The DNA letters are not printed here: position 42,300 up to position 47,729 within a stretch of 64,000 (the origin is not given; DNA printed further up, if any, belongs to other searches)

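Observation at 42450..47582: A ~1,710-aa secreted protein built from degenerate '[LIV]-P-x-x-hydrophobic' modules that I cannot place in any known family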

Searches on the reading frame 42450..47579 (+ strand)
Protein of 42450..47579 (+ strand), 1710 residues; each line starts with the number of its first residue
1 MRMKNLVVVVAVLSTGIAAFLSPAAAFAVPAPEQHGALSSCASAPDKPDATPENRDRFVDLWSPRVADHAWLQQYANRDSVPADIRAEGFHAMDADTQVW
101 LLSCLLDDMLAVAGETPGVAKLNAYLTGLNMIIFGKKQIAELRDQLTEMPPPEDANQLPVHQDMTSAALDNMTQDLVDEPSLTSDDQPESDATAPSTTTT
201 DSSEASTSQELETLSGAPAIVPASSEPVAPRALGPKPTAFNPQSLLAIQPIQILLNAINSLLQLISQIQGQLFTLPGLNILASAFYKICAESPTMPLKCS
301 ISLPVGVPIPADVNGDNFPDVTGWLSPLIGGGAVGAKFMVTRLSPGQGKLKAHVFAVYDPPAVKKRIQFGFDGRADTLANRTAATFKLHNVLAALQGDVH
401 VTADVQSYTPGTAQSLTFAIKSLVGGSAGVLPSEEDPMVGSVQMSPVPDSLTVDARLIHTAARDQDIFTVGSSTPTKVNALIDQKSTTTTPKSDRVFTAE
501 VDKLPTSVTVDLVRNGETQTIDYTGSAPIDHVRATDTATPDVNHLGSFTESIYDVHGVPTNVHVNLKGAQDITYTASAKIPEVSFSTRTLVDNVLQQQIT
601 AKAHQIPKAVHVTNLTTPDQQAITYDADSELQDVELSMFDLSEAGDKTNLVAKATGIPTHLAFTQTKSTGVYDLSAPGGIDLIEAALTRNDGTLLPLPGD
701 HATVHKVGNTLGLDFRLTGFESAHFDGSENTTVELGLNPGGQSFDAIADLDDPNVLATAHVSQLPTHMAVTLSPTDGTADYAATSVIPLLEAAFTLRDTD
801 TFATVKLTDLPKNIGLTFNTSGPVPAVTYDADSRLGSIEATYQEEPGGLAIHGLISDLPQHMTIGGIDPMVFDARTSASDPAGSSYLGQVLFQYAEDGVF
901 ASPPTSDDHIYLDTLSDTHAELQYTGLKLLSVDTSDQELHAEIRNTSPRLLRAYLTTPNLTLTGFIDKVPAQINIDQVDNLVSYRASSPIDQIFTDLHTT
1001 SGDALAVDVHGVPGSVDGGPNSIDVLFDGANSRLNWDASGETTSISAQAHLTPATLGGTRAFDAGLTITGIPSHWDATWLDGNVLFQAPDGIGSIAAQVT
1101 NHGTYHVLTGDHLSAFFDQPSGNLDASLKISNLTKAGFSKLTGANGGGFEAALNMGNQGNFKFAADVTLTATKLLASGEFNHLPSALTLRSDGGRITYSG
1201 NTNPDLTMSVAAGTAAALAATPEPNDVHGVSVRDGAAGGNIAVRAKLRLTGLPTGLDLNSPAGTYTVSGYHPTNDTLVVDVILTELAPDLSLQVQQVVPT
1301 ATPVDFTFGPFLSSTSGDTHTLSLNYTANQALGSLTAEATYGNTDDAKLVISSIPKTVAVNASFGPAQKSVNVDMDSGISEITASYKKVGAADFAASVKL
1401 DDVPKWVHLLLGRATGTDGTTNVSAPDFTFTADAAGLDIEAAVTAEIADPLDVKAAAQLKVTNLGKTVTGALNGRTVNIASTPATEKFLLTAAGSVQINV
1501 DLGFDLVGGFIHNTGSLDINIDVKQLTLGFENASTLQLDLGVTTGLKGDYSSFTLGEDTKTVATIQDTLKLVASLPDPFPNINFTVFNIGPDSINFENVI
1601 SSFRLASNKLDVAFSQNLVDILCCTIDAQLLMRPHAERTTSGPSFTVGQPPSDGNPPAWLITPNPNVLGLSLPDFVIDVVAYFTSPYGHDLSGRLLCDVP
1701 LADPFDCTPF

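Call 3: search_protein_families(library=pfam, proteins=[window:42450-47579:+], max_evalue=1)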
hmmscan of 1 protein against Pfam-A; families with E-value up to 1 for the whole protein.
window:42450-47579:+ (1710 aa): 0 families

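Call 4: search_protein_families(library=ncbifam, proteins=[window:42450-47579:+], max_evalue=1)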
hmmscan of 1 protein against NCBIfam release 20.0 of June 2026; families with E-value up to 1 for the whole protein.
window:42450-47579:+ (1710 aa): 0 families

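Call 5: search_solved_structures(query=window:42450-47579:+, max_evalue=1)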
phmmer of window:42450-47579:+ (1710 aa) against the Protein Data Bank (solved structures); distinct sequences matched with E-value up to 1: 0.

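Call 6: find_homologous_proteins(query=window:42450-47579:+, max_evalue=0.001)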
Query window:42450-47579:+ (1710 aa): 93 proteins with E <= 0.001 among 8000 candidates.
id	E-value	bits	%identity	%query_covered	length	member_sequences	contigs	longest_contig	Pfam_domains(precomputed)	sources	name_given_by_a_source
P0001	0.0e+0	3798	100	100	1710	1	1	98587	-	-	-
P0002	0.0e+0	3415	90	100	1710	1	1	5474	-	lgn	-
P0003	0.0e+0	2617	71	100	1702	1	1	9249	-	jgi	jgi:hypothetical protein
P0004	0.0e+0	2536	69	100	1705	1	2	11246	-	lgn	-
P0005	0.0e+0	2392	65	100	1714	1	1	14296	-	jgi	jgi:hypothetical protein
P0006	0.0e+0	2372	66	99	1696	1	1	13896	-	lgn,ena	-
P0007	0.0e+0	2364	66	99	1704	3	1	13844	-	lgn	-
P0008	0.0e+0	2342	65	98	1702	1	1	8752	-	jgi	jgi:hypothetical protein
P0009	0.0e+0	2337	65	99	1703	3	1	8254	-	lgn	-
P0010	0.0e+0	2301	64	97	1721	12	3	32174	-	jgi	jgi:hypothetical protein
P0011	0.0e+0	2285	71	50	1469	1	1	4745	-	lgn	-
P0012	0.0e+0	2278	64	99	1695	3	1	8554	-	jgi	jgi:hypothetical protein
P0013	0.0e+0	2259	63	99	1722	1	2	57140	-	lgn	-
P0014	0.0e+0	2247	62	100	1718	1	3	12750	-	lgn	-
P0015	0.0e+0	2232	63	99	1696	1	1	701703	-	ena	-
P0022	0.0e+0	2143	61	99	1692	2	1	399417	-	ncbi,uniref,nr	ncbi:hypothetical protein EFK50_18410 [Nocardioides marmoriginsengisoli]|uniref:Uncharacterized prot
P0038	0.0e+0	2053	58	100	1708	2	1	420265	-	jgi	-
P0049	0.0e+0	1981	58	99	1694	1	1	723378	-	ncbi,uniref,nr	ncbi:hypothetical protein [Nocardioides marmorisolisilvae]|uniref:Choice-of-anchor G family protein 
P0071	0.0e+0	1187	50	45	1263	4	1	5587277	-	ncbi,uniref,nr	ncbi:hypothetical protein QI633_14115 [Nocardioides sp. QY071]|uniref:hypothetical protein n=1 Tax=N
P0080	0.0e+0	1175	50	43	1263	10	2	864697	-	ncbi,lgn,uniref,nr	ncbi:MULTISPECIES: hypothetical protein [unclassified Nocardioides]|uniref:hypothetical protein n=1 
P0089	3.0e-217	743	34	83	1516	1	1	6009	-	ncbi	ncbi:MAG: hypothetical protein ACRD12_16090 [Acidimicrobiales bacterium]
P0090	3.5e-112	394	28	51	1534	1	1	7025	-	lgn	-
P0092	6.3e-87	311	28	40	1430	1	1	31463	-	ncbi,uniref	ncbi:MAG: hypothetical protein ACTHMS_07750, partial [Jatrophihabitans sp.]|uniref:hypothetical prot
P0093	2.5e-30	123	23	56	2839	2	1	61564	PF19077.7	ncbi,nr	ncbi:MAG TPA: DNRLRE domain-containing protein [Frankiaceae bacterium]|nr:DNRLRE domain-containing p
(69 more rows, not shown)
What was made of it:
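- There are 93 homologue clusters, mostly full length (call 6).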

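Call 11: search_protein_families(library=ncbifam, proteins=[P0049, P0093, P0089, P0071, P0092], max_evalue=1)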
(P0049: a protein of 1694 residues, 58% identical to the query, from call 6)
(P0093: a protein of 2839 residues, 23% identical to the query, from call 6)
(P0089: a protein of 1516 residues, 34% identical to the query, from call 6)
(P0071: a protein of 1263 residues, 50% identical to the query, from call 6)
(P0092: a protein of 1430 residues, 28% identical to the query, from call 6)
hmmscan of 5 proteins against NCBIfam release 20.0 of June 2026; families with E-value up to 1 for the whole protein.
P0049 (1694 aa): 1 family
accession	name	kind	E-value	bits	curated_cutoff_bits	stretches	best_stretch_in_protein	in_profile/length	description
NF008575.0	PRK11530.1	equivalog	0.11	11.9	158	1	1315-1375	94-157/183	hypothetical protein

P0093 (2839 aa): 3 families
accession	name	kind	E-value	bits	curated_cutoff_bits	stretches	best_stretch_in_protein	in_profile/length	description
NF033679.1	DNRLRE_dom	domain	9.9e-18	64.7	34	1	259-421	1-164/164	DNRLRE domain-containing protein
NF047446.1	barrel_OmpL47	domain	0.00046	20.6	40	1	679-736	10-58/68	OmpL47-type beta-barrel domain-containing protein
NF047441.1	Lepto_OmpL47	equivalog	0.1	12.2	250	0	819-879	112-173/336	multi-beta-barrel domain surface protein OmpL47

P0089 (1516 aa): 1 family
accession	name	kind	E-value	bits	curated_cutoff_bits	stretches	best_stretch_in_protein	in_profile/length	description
TIGR01643.1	YD_repeat_2x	repeat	0.47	11.1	15.8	0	424-449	6-32/42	YD repeat-containing protein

P0071 (1263 aa): 0 families

P0092 (1430 aa): 0 families
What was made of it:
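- On RHS / YD-repeat proteins: The only trace is TIGR01643 at E 0.47 in one distant relative (call 11).
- On Choice-of-anchor G (NCBIfam): The orthologue that carries the name in UniProt (P0049) has no such hit at E up to 1 (call 11).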

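Call 18: find_encoding_contigs(protein=P0022, flank=10000, max_places=2)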
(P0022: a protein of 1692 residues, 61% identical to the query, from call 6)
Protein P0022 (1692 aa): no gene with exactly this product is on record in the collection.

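Call 20: find_encoding_contigs(protein=P0015, flank=10000, max_places=2)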
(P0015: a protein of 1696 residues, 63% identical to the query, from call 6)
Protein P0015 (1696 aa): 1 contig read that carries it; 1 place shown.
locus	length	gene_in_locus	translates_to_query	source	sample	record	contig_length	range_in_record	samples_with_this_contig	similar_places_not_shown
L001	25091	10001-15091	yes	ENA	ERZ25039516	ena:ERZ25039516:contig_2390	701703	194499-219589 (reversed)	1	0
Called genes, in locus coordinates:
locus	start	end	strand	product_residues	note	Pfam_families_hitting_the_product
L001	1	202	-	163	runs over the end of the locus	-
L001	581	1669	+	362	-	PF01475:FUR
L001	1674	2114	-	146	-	-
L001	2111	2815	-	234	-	PF21537:DUF1980_C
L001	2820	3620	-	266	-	PF03773:ArsP_1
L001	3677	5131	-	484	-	-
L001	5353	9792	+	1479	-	-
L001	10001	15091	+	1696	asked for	-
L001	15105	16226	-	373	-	PF13620:CarboxypepD_reg (faint)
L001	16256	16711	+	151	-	-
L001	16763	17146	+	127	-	-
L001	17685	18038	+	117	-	PF06262:Zincin_1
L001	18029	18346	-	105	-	PF02537:CRCB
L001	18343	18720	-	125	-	PF02537:CRCB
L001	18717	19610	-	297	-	PF13581:HATPase_c_2, PF02518:HATPase_c (weak)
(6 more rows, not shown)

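Call 21: find_encoding_contigs(protein=P0038, flank=10000, max_places=1)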
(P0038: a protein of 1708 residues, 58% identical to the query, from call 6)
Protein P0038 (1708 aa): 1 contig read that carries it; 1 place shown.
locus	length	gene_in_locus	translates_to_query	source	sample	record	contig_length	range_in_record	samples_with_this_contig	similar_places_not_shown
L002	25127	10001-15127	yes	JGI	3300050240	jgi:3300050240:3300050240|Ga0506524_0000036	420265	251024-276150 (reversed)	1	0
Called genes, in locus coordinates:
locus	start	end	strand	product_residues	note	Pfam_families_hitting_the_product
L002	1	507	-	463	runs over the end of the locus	PF00206:Lyase_1, PF10415:FumaraseC_C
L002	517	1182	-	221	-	PF01564:Spermine_synth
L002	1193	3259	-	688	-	-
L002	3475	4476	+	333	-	PF19458:DUF5995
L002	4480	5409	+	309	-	PF00512:HisKA, PF02518:HATPase_c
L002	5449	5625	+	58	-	PF06348:DUF1059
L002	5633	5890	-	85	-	PF13453:Zn_ribbon_TFIIB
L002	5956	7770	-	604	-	-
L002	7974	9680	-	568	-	PF05681:Fumerase, PF05683:Fumerase_C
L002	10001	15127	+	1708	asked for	-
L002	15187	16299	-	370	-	-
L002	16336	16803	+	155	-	-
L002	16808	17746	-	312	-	PF00561:Abhydrolase_1, PF12146:Hydrolase_4, PF12697:Abhydrolase_6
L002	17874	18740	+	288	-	PF00561:Abhydrolase_1, PF02089:Palm_thioest (weak), PF12697:Abhydrolase_6 (weak), PF07819:PGAP1 (weak)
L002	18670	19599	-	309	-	PF00294:PfkB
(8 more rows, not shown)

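Call 22: find_encoding_contigs(protein=P0071, flank=10000, max_places=1)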
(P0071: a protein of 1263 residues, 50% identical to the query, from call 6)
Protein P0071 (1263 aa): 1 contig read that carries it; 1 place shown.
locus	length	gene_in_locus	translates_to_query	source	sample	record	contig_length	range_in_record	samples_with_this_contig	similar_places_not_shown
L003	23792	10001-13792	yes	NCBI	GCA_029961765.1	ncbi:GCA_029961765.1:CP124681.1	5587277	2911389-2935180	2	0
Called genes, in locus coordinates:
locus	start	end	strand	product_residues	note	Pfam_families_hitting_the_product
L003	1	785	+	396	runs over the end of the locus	PF02771:Acyl-CoA_dh_N, PF02770:Acyl-CoA_dh_M, PF00441:Acyl-CoA_dh_1, PF08028:Acyl-CoA_dh_2 (faint)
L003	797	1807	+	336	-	PF00441:Acyl-CoA_dh_1, PF08028:Acyl-CoA_dh_2 (weak)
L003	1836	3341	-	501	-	-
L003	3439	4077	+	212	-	PF11716:MDMPI_N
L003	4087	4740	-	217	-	PF00106:adh_short, PF13561:adh_short_C2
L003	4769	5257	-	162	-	-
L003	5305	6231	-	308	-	-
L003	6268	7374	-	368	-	PF03060:NMO, PF01070:FMN_dh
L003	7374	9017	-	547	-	PF00501:AMP-binding, PF13193:AMP-binding_C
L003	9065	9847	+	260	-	PF00378:ECH_1, PF16113:ECH_2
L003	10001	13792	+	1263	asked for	-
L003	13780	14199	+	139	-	-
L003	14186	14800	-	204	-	PF00702:Hydrolase, PF12710:HAD, PF13419:HAD_2, PF13242:Hydrolase_like (weak)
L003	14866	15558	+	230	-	-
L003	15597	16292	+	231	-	-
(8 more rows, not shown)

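Call 33: search_solved_structures(query=A1, max_evalue=10, show_alignments=2)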
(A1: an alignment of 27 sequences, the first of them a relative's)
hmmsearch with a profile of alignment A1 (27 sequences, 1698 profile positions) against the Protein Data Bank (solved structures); distinct sequences matched with E-value up to 10: 1.
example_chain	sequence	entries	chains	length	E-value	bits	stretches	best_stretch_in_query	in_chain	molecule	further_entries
8tse_A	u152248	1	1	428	0.36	11.1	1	824-911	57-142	Multidomain esterase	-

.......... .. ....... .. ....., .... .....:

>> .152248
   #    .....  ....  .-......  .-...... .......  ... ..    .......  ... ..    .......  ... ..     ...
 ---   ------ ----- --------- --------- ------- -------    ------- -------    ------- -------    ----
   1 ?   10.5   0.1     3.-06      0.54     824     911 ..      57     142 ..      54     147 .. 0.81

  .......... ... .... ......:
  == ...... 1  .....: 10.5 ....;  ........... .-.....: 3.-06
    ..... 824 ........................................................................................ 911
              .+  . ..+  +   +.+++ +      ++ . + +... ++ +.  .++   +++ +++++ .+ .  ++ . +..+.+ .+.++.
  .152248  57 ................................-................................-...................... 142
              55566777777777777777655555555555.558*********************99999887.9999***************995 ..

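Call 39: search_protein_families(library=pfam, alignment_id=A1, max_evalue=10)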
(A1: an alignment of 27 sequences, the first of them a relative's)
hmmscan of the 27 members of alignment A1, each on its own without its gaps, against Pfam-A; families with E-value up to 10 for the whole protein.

A. member 1, P0001 (1710 aa): 0 families

B. families by the number of members that match (of 27 scanned): 12 families
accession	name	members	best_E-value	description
PF23926.2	LtfC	6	0.064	LtfC-like, beta-sandwich domain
PF16480.10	DUF5057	2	0.0095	Domain of unknown function (DUF5057)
PF21937.1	Yop-YscD_ppl_2nd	2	0.062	YscD/CdsD-like Bon-like domain 2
PF16183.10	Kinesin_assoc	1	0.11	Kinesin-associated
PF07920.16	DUF1684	1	0.11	Protein of unknown function (DUF1684)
PF11516.14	DUF3220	1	0.15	Protein of unknown function (DUF3220)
PF07949.17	YbbR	1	0.17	YbbR-like protein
PF17961.7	Big_8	1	0.41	Bacterial Ig domain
PF14424.12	Toxin-deaminase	1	1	The BURPS668_1122 family of deaminases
PF14693.11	Ribosomal_TL5_C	1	1.2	Ribosomal protein TL5, C-terminal domain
PF13517.12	FG-GAP_3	1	1.5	FG-GAP-like repeat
PF19797.4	DUF6281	1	3.1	Family of unknown function (DUF6281)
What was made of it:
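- On AsmA-like / TamB bridge proteins: No Pfam hit at E up to 1 for the window protein or up to 10 for 27 orthologues (calls 3, 39).
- On Lpt (OstA/LptA/LptC/LptD N-terminal) jellyroll: No Pfam hit (calls 3, 39).
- No AsmA, DUF490, OstA or vitellogenin profile hit was found (calls 3, 39).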
